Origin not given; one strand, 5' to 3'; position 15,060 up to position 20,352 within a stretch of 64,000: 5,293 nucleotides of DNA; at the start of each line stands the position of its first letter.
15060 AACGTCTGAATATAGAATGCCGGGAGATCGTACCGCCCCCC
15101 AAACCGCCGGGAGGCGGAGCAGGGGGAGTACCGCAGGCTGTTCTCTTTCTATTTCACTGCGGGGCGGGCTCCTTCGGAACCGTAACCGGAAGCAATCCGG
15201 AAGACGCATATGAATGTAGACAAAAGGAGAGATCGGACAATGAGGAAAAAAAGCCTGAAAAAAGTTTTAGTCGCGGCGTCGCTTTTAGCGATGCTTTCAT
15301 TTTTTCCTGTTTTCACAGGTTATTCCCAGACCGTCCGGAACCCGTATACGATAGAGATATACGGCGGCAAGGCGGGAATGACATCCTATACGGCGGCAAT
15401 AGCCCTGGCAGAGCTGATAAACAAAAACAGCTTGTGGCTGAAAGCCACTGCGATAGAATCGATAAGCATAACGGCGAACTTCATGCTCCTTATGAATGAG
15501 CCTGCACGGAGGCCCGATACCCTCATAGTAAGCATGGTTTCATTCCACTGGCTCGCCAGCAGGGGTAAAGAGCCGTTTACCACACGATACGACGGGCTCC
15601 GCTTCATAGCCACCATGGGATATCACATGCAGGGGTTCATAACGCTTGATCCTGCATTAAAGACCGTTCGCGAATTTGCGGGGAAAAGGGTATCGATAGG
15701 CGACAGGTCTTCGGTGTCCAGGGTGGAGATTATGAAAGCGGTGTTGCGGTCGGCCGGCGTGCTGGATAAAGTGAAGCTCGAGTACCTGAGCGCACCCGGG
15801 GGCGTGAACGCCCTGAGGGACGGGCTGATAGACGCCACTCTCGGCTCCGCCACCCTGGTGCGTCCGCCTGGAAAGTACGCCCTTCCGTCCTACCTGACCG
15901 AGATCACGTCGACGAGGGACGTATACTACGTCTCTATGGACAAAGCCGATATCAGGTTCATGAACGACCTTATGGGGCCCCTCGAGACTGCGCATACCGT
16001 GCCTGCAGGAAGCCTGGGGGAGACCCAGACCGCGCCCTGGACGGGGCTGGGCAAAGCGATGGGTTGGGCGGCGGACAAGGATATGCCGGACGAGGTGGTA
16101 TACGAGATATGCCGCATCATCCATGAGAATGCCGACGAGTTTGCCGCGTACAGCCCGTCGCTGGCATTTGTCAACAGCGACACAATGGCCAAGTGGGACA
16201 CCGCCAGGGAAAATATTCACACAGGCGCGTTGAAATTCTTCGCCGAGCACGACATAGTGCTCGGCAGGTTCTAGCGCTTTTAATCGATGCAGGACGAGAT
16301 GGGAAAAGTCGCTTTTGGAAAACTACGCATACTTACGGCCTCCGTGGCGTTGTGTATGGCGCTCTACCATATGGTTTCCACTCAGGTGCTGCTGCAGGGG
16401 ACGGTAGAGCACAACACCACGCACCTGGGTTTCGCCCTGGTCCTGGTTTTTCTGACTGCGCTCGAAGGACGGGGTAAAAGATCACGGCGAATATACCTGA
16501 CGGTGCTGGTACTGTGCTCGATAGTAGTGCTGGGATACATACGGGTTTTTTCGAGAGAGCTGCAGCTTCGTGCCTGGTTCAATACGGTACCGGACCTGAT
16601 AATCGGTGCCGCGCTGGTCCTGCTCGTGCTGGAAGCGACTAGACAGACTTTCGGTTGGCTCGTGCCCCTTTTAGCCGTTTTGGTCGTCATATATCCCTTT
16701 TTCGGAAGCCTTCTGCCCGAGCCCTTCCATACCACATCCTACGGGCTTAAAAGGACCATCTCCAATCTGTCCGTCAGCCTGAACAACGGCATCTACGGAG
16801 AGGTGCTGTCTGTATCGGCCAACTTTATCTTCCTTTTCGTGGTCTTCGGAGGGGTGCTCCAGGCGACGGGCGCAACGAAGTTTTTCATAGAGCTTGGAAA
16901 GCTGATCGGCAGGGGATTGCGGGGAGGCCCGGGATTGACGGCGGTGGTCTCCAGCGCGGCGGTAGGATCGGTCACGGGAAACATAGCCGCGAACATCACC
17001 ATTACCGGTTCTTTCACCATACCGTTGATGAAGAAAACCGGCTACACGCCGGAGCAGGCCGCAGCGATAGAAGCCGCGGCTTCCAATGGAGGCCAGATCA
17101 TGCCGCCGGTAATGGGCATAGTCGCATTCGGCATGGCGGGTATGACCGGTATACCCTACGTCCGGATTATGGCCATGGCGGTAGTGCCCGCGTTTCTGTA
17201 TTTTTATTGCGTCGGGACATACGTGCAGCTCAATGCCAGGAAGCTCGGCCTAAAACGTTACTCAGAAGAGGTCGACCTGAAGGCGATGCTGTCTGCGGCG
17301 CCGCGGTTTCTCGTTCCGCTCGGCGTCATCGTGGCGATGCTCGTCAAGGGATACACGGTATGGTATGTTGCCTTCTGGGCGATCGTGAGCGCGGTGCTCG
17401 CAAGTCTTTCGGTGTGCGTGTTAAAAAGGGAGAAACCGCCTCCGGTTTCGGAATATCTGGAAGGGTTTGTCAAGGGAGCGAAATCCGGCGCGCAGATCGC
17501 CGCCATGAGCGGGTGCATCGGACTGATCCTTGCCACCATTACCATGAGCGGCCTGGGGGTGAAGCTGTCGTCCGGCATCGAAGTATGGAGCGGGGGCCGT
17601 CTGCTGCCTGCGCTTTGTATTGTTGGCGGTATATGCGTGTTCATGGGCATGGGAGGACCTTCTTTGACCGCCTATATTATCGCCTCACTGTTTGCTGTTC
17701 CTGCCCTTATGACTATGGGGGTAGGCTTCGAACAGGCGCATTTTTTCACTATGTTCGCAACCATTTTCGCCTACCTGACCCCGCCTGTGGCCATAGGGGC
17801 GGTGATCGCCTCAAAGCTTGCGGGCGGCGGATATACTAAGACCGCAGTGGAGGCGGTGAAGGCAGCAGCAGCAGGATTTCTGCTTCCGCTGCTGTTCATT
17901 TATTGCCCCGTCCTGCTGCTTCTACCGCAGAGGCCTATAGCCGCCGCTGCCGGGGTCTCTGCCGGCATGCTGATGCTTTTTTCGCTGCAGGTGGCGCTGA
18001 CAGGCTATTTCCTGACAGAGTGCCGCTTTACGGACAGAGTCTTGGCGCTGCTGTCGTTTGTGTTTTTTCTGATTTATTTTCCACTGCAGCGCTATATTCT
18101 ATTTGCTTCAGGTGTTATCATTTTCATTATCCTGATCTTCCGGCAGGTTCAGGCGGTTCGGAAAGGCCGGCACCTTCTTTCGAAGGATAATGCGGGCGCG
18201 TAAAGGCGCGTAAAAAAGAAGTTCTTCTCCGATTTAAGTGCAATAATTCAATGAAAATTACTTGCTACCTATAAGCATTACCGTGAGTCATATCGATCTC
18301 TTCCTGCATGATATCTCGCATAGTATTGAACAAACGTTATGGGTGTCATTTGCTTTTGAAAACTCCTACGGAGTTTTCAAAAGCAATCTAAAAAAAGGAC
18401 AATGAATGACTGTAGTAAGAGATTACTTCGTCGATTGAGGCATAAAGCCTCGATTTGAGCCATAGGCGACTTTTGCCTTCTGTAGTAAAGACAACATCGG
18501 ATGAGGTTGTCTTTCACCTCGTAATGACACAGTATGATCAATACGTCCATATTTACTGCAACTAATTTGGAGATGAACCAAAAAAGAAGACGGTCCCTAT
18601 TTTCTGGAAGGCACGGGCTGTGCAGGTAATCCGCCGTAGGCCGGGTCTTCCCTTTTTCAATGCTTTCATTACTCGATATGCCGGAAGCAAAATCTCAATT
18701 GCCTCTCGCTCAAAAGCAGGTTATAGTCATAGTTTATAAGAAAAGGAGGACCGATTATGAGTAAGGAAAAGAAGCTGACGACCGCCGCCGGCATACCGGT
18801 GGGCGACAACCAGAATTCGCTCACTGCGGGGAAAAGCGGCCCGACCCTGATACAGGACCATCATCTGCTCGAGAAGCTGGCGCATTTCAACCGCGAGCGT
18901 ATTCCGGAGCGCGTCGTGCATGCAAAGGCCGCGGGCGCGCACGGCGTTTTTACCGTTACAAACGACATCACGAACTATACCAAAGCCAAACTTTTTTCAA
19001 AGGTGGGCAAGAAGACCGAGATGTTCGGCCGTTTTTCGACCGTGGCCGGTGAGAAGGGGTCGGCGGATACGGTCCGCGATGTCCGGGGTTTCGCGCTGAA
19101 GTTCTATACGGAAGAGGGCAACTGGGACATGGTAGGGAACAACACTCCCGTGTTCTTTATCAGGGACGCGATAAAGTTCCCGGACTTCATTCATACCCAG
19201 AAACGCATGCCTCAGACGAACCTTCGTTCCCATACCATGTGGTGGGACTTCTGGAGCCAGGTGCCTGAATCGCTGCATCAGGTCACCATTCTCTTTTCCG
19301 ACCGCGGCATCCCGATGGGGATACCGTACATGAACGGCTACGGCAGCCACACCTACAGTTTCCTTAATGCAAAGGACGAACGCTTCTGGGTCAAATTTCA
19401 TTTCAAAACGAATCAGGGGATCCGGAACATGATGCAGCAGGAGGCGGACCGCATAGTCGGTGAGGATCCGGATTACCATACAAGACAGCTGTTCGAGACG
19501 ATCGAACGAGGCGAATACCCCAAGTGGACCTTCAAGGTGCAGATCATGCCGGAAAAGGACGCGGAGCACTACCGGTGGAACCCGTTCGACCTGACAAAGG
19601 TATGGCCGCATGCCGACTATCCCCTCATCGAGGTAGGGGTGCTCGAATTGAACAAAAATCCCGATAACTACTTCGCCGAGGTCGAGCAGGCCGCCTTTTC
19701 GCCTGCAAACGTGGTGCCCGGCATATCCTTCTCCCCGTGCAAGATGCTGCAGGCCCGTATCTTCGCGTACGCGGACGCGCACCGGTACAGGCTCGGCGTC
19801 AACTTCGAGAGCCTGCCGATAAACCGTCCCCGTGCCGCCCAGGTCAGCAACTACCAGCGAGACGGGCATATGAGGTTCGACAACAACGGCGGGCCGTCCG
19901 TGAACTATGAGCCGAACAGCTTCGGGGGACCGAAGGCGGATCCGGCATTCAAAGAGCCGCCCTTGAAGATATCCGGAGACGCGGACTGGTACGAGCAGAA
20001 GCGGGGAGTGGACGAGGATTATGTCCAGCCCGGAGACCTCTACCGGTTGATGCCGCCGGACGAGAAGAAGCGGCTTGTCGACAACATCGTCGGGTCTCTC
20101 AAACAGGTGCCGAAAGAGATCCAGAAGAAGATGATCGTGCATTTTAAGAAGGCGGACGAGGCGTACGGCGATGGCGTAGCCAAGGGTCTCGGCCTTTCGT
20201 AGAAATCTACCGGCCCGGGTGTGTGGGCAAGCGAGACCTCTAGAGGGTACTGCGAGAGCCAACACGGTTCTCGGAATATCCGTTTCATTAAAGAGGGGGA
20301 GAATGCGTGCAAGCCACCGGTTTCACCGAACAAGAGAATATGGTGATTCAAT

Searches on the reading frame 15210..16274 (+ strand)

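Call 6: search_protein_families(library=pfam, proteins=[window:15210-16274:+])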
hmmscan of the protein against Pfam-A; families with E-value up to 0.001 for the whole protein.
window:15210-16274:+ (354 aa): 1 family
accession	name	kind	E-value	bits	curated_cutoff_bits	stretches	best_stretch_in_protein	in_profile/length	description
PF16868.10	NMT1_3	-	1.5e-25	90.9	27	1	53-346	4-287/289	NMT1-like family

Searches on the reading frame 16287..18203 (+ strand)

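Call 6: search_protein_families(library=pfam, proteins=[window:16287-18203:+])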
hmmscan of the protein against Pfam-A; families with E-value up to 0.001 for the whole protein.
window:16287-18203:+ (638 aa): 1 family
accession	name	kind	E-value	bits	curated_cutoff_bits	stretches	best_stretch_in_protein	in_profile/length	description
PF06808.19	DctM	-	1.4e-60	205.7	23.8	1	111-546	3-407/413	Tripartite ATP-independent periplasmic transporter, DctM component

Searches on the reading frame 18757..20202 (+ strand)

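Call 6: search_protein_families(library=pfam, proteins=[window:18757-20202:+])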
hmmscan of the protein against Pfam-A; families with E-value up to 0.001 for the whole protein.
window:18757-20202:+ (481 aa): 2 families
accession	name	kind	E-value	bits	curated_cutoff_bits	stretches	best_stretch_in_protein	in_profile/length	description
PF00199.24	Catalase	-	2.8e-198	659.2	25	1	8-390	1-382/383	Catalase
PF06628.17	Catalase-rel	-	3.4e-22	78.8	30.1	1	419-478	5-65/65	Catalase-related immune-responsive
